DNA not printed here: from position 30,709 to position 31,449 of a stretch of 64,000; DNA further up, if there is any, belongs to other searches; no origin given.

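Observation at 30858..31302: Small protein with parvovirus-type phospholipase A2 motif set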

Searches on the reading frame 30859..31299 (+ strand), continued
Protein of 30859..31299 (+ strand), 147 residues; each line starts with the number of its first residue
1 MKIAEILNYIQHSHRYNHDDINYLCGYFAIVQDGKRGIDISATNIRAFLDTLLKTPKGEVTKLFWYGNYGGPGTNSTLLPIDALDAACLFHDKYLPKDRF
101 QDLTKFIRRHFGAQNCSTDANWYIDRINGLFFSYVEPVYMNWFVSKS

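Call 66: list_cluster_members(proteins=[P0001, P0016, P0131])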
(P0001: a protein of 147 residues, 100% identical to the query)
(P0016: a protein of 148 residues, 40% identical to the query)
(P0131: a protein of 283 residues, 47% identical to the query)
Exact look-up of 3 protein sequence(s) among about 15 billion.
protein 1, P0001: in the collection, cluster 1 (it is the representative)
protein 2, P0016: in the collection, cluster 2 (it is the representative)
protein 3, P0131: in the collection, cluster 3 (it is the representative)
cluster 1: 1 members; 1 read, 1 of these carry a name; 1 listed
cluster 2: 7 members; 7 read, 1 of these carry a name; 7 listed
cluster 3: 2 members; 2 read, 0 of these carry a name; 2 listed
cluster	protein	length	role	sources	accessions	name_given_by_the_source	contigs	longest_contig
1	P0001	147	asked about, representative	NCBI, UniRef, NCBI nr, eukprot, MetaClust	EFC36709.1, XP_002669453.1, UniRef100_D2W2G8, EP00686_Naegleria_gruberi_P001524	predicted protein [Naegleria gruberi] | Predicted protein n=1 Tax=Naegleria gruberi TaxID=5762 RepID=D2W2G8_NAEGR | uncharacterized protein NAEGRDRAFT_75583 [Naegleria gruberi]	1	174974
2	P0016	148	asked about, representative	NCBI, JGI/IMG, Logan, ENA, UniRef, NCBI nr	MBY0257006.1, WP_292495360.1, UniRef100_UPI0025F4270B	hypothetical protein [Methylobacterium sp.] | tRNA(fMet)-specific endonuclease VapC | hypothetical protein n=1 Tax=Methylobacterium sp. TaxID=409 RepID=UPI0025F4270B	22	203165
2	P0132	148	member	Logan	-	-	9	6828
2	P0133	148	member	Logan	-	-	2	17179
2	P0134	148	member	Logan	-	-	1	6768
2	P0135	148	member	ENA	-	-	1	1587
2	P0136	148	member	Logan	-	-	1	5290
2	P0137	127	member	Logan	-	-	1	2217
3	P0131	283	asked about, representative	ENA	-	-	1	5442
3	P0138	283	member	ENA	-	-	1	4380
